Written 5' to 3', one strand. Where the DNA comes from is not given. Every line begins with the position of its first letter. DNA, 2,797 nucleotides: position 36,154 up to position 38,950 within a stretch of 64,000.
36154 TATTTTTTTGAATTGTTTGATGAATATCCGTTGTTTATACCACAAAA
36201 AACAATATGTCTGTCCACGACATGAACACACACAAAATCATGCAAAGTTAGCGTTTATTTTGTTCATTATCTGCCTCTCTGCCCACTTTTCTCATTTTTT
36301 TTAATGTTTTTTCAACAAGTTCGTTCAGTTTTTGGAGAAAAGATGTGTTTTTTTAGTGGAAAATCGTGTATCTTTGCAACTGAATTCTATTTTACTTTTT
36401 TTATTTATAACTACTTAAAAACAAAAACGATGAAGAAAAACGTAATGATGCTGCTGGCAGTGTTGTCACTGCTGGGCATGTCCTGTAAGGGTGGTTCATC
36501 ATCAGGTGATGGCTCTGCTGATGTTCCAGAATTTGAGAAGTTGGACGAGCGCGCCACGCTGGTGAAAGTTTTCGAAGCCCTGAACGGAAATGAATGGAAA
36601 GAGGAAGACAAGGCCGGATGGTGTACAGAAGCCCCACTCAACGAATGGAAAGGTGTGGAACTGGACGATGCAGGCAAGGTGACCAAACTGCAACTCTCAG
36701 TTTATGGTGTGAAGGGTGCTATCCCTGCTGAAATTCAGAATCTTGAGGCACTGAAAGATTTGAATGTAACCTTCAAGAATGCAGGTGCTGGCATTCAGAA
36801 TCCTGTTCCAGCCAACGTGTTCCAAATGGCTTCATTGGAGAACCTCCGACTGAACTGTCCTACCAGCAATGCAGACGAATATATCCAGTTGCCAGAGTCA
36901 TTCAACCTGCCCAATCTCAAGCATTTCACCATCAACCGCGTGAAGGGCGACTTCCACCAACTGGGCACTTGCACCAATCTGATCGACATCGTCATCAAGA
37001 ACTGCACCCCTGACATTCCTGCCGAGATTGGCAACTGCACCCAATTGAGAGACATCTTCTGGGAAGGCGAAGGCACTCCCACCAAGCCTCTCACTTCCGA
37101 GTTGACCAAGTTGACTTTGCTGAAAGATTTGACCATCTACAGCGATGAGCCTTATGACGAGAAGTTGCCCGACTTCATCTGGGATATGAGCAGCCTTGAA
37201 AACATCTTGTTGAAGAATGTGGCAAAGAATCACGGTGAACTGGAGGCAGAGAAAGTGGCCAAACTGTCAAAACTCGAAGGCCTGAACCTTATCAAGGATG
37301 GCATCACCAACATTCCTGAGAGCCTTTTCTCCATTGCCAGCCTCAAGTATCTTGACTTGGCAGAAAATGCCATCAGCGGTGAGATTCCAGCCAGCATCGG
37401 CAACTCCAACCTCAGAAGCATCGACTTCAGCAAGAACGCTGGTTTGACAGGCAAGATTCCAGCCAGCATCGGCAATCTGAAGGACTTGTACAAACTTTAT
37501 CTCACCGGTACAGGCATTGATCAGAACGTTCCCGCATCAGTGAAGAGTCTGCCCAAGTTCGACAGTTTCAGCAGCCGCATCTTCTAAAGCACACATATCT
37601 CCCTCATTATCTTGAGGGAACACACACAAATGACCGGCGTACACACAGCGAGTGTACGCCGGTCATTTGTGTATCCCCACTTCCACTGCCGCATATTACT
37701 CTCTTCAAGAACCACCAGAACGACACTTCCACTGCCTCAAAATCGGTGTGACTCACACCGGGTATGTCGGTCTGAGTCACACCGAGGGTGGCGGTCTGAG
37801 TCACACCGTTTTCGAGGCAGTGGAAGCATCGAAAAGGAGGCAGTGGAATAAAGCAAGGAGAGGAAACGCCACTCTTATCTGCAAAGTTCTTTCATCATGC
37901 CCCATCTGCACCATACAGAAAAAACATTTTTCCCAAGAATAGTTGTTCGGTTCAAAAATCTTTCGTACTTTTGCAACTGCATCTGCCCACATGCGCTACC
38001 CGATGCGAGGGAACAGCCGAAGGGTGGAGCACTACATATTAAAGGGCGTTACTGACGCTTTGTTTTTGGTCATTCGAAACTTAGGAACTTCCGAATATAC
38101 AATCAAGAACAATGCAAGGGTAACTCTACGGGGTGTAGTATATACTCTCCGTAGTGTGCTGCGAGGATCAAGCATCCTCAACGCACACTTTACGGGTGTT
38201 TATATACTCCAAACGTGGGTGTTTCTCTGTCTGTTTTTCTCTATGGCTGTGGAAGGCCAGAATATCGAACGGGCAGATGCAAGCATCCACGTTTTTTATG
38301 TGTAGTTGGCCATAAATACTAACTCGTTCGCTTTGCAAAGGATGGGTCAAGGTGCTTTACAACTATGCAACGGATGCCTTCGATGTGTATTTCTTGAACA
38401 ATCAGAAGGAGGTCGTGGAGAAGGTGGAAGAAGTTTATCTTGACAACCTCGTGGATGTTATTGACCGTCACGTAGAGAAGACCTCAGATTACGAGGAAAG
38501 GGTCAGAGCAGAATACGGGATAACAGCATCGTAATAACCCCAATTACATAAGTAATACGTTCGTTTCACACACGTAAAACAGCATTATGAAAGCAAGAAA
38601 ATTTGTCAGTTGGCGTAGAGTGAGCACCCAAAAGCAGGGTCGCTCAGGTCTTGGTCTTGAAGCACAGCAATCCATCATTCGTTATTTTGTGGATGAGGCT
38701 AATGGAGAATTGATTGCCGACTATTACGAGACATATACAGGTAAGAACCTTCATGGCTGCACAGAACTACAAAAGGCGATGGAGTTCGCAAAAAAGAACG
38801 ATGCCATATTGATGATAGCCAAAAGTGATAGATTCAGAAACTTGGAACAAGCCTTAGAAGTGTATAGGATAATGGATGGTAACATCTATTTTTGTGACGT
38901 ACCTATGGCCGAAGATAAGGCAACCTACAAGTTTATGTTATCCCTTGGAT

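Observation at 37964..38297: Promoter-driven ~320-nt structured non-coding region closed by an 11-bp 5'/3' helix, directly upstream of a serine recombinase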

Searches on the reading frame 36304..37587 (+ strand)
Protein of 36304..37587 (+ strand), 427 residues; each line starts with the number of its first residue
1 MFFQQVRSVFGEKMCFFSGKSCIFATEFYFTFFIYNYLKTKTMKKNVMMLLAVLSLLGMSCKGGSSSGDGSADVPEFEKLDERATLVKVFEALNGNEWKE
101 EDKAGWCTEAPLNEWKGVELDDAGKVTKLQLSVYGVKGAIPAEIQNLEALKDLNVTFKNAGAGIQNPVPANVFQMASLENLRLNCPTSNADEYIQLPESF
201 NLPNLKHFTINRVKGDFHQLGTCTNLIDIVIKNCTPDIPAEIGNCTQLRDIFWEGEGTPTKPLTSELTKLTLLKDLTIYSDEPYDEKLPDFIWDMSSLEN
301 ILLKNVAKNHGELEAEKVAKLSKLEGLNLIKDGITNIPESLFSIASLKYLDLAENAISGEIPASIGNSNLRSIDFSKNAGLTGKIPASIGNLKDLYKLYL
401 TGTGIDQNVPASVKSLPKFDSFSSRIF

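Call 6: search_protein_families(library=pfam, proteins=[window:36304-37587:+], max_evalue=0.01)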
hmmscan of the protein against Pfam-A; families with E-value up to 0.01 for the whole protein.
window:36304-37587:+ (427 aa): 6 families
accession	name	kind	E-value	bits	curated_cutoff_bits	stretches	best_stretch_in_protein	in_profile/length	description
PF23598.1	LRR_14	-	1.3e-16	60.7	40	2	127-303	47-196/353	Leucine-rich repeat region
PF13855.12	LRR_8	-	2.3e-08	34.1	27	1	313-357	16-61/61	Leucine rich repeat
PF00560.39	LRR_1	-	2.4e-07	30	20.6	0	346-367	1-22/23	Leucine Rich Repeat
PF12799.13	LRR_4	-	2.7e-07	31.1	27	0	369-403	2-33/44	Leucine Rich repeats (2 copies)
PF24758.1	LRR_At5g56370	-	2.7e-06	27.7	27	1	148-214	11-72/227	FBD-associated F-box protein At5g56370, LRR repeats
PF13516.12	LRR_6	-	0.0086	16.5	23.4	0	346-360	4-18/24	Leucine Rich repeat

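Call 54: find_encoding_contigs(protein=window:36430-37587:+, flank=8000, max_places=6)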
Protein window:36430-37587:+ (385 aa): 4 contigs read that carry it; 4 places shown.
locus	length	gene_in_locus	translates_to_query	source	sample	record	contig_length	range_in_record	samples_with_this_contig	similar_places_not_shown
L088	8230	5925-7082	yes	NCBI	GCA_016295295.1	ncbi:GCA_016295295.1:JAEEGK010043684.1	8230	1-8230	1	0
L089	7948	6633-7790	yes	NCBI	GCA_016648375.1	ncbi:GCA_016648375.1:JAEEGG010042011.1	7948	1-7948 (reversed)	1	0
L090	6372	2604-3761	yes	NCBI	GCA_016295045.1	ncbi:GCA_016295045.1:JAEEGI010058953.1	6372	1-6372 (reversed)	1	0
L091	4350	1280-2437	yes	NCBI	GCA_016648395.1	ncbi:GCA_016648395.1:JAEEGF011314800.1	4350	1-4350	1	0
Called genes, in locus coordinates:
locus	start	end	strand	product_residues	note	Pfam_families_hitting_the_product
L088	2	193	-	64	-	?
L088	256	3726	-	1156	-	PF11028:TMEM260_N, PF28497:DUF8416, PF28495:TMEM260_2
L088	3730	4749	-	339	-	PF01346:FKBP_N, PF00254:FKBP_C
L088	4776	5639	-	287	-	PF01346:FKBP_N, PF00254:FKBP_C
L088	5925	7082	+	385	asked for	PF23598:LRR_14 (faint), PF00560:LRR_1 (faint), PF12799:LRR_4 (faint), PF13855:LRR_8 (faint), PF24758:LRR_At5g56370 (faint)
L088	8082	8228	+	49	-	?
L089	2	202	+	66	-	?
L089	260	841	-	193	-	PF01522:Polysacc_deac_1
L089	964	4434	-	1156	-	PF11028:TMEM260_N, PF28497:DUF8416, PF28495:TMEM260_2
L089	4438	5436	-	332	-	PF01346:FKBP_N, PF00254:FKBP_C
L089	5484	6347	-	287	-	PF01346:FKBP_N, PF00254:FKBP_C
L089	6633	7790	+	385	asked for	PF23598:LRR_14 (faint), PF00560:LRR_1 (faint), PF12799:LRR_4 (faint), PF13855:LRR_8 (faint), PF24758:LRR_At5g56370 (faint)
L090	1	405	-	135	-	?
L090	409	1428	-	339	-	PF01346:FKBP_N, PF00254:FKBP_C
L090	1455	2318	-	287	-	PF01346:FKBP_N, PF00254:FKBP_C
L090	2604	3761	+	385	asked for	PF23598:LRR_14 (faint), PF00560:LRR_1 (faint), PF12799:LRR_4 (faint), PF13855:LRR_8 (faint), PF24758:LRR_At5g56370 (faint)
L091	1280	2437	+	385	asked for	PF23598:LRR_14 (faint), PF00560:LRR_1 (faint), PF12799:LRR_4 (faint), PF13855:LRR_8 (faint), PF24758:LRR_At5g56370 (faint)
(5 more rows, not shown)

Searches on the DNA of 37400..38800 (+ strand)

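Call 4: search_rna_families(source=window, start=37400, end=38800, threshold=evalue, max_evalue=10, show_alignments=3)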
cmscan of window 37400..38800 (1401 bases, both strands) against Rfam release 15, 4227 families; matches with E-value up to 10: 11.
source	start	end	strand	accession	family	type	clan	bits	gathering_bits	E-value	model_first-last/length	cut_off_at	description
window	37726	37826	-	RF03872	MIR6426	Gene; miRNA;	-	35.8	96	4.8e-05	1-84/84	no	MIR6426 microRNA precursor family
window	37727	37825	+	RF04070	MIR6440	Gene; miRNA;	-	32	95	0.00082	1-108/108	no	MIR6440 microRNA precursor family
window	37613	37685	-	RF03596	mir-5880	Gene; miRNA;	-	30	97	0.0011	1-79/79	no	mir-5880 microRNA precursor family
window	37726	37826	-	RF03837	mir-3138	Gene; miRNA;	-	29.3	90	0.028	1-82/82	no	mir-3138 microRNA precursor family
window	37624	37672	+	RF03596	mir-5880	Gene; miRNA;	-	27.5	97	0.0052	16-64/79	no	mir-5880 microRNA precursor family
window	37620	37674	-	RF03631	MIR3440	Gene; miRNA;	-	26.6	105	0.004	1-127/127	no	MIR3440 microRNA precursor family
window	37608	37686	-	RF04057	MIR1432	Gene; miRNA;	-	23.3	90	0.19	1-89/89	no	MIR1432 microRNA precursor family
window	37624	37672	-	RF03263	MIR861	Gene; miRNA;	-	22.9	70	0.24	1-111/111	no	MIR861 microRNA precursor family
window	37608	37680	-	RF02734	Cgb105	Gene; sRNA;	-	17.9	163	0.24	1-134/134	no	Corynebacterium sRNA 105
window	38214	38291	+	RF03313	mir-1468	Gene; miRNA;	-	16.6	95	7.3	1-86/86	no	mir-1468 microRNA precursor family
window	37747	37810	+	RF01686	Acido-1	Gene; sRNA;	-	16.5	50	2.8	1-64/64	no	Acido-1 RNA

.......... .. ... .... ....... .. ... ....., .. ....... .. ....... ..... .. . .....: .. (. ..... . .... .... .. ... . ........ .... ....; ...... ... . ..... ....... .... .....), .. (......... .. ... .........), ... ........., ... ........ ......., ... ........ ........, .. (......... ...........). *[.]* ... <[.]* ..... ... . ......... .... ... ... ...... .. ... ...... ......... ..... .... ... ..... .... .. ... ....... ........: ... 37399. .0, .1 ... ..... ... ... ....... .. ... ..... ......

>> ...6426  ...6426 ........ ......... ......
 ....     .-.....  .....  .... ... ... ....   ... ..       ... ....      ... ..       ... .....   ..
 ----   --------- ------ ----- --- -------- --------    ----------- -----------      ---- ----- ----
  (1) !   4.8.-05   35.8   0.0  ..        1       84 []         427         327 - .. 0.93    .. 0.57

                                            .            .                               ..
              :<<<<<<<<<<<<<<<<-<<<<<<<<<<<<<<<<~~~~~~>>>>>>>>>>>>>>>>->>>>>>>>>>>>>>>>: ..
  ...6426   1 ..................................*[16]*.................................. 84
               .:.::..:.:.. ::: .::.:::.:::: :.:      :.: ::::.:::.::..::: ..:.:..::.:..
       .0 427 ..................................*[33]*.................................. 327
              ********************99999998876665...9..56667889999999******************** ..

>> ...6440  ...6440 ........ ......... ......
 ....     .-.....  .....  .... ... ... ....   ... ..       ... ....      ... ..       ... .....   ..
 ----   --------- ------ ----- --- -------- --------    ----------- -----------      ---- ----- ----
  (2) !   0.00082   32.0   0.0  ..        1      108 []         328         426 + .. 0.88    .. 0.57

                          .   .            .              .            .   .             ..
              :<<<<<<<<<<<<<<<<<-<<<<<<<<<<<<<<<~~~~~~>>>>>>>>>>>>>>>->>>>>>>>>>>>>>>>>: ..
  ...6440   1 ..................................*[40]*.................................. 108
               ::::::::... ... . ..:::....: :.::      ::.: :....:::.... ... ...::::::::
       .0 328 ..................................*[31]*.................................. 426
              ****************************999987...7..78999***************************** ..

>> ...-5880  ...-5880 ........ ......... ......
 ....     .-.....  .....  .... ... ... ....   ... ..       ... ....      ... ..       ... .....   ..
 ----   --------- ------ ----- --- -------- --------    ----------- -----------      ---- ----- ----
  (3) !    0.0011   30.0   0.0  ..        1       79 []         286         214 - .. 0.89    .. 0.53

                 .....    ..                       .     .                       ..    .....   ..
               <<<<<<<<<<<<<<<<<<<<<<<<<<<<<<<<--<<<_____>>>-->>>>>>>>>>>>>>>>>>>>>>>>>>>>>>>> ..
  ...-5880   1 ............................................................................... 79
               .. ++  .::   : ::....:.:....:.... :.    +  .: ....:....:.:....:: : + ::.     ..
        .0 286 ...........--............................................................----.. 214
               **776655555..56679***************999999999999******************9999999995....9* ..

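Call 19: search_dna_similar(query=window:37600-38340:+, collection=phages, mode=distant, max_evalue=0.001)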
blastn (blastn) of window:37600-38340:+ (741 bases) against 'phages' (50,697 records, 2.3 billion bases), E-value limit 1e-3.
No match.

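Call 20: search_dna_similar(query=window:37600-38340:+, collection=plasmids, mode=distant, max_evalue=0.001)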
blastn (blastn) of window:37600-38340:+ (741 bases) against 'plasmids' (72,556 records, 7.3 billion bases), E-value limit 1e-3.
No match.

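Call 34: search_rna_families(sources=[L015, L032, L013, L037, L012, L045, L033, L035, L042, L047, L028], threshold=gathering)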
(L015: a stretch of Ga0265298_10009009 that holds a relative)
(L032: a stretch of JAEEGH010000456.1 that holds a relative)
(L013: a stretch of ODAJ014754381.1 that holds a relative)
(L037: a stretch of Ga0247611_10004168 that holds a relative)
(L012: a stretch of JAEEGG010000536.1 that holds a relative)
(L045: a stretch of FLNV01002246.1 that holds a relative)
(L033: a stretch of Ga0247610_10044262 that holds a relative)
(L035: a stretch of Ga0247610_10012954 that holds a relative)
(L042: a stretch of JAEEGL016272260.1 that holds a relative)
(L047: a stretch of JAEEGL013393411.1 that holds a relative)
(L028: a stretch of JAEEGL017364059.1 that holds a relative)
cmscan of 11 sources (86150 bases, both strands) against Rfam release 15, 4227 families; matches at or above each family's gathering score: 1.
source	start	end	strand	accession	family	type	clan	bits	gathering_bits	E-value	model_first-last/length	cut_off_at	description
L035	6347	6463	-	RF01725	SAM-I-IV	Cis-reg; riboswitch;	CL00012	44.5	41.1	0.00075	1-99/99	no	SAM-I/IV (S-adenosyl methionine) riboswitch aptamer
